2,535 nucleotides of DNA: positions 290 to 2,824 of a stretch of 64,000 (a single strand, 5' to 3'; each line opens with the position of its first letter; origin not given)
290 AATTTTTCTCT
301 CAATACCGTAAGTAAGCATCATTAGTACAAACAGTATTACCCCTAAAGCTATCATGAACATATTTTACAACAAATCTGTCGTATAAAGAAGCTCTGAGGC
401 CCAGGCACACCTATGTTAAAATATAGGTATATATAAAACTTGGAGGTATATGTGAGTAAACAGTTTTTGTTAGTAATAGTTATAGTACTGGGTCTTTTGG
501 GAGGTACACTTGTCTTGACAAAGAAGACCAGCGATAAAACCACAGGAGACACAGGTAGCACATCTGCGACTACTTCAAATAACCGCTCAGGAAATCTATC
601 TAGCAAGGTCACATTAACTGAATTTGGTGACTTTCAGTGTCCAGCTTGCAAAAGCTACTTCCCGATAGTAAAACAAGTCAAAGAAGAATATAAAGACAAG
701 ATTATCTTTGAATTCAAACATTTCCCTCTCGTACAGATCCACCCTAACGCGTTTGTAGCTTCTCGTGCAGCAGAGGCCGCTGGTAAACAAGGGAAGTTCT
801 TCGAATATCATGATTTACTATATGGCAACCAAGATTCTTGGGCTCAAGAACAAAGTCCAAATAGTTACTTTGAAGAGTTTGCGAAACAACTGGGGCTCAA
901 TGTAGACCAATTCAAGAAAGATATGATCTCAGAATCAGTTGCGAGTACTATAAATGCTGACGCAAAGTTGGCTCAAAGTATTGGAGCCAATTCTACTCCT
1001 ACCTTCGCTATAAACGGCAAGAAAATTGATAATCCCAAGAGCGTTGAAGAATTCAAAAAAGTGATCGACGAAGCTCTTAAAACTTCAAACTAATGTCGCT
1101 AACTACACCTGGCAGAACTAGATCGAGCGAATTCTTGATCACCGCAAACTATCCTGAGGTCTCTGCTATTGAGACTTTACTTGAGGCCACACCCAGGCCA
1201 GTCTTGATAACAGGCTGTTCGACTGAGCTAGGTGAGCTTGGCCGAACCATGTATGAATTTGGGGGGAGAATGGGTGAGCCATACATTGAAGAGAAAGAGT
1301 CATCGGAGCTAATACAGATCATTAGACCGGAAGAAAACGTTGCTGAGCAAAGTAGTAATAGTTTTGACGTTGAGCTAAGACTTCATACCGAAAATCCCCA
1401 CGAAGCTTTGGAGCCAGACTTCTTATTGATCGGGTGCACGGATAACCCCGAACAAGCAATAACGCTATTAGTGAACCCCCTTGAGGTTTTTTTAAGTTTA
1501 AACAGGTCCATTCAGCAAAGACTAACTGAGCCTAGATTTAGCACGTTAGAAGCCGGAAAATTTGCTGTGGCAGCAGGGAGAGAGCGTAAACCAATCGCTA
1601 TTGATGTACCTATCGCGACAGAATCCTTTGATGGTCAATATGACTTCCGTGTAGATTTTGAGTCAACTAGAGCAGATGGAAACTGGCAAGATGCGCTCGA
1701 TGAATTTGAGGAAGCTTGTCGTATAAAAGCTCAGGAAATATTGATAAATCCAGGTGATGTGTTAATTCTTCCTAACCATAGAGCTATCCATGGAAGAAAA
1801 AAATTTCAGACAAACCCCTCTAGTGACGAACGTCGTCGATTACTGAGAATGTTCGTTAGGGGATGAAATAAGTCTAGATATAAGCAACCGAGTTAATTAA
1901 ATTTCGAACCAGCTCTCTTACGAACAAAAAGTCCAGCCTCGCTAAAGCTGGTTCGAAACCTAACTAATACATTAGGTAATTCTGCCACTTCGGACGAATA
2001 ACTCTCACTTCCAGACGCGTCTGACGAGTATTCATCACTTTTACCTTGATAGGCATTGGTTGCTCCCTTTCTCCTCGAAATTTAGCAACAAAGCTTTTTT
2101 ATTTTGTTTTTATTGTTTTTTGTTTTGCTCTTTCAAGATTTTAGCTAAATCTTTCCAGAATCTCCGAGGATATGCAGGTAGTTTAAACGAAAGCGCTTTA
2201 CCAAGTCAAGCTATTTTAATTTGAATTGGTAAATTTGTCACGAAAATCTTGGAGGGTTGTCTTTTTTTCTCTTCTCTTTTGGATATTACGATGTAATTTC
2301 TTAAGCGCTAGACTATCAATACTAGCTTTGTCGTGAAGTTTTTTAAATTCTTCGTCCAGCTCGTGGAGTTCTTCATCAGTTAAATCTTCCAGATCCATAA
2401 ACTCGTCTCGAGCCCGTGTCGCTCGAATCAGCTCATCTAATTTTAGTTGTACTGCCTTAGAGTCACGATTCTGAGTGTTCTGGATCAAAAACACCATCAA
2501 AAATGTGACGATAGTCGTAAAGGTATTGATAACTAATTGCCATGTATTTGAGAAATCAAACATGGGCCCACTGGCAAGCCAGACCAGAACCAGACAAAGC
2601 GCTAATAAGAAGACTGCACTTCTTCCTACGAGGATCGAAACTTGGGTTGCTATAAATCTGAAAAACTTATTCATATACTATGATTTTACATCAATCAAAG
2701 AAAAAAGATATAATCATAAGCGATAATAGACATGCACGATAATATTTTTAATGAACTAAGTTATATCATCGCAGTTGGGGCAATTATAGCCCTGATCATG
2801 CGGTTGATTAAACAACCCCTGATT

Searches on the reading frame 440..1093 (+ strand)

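Call 69: search_protein_families(library=pfam, proteins=[window:440-1093:+], max_evalue=0.001)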
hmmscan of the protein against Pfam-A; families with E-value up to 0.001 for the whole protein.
window:440-1093:+ (217 aa): 3 families
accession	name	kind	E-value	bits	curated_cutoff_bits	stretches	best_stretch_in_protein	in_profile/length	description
PF13462.12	Thioredoxin_4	-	4.2e-30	105.6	23.2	1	50-211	8-165/165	Thioredoxin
PF01323.26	DSBA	-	2.7e-15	57.1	25.6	1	58-209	1-190/191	DSBA-like thioredoxin domain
PF13743.12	Thioredoxin_5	-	5.8e-10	39.6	27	1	108-197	78-169/186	Thioredoxin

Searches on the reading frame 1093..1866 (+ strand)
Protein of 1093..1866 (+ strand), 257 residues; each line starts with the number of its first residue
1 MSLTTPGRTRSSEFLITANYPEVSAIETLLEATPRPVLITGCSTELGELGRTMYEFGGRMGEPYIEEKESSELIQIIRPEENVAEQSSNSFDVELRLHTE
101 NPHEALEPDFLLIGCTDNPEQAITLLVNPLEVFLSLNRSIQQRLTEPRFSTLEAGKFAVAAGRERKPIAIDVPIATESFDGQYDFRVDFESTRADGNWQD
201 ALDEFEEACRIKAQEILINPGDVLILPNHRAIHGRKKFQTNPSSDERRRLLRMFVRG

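Call 69: search_protein_families(library=pfam, proteins=[window:1093-1866:+], max_evalue=0.001)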
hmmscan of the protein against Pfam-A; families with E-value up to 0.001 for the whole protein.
window:1093-1866:+ (257 aa): 2 families
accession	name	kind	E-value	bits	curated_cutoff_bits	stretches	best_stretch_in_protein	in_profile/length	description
PF02668.22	TauD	-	6.5e-11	43.1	27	1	37-253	40-266/267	Taurine catabolism dioxygenase TauD, TfdA family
PF08943.16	CsiD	-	0.0004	20.1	27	1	196-253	236-290/294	CsiD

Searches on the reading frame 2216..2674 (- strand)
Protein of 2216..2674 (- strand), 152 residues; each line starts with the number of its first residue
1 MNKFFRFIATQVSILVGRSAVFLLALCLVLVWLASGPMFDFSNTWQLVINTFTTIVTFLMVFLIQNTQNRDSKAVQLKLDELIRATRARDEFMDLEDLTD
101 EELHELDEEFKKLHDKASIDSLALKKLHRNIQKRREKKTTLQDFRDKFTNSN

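Call 69: search_protein_families(library=pfam, proteins=[window:2216-2674:-], max_evalue=0.001)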
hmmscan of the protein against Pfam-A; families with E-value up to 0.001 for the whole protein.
window:2216-2674:- (152 aa): 1 family
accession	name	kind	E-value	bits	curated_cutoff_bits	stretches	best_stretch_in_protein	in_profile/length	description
PF04120.17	Iron_permease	-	3e-47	160.1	25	1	5-119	1-116/128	Low affinity iron permease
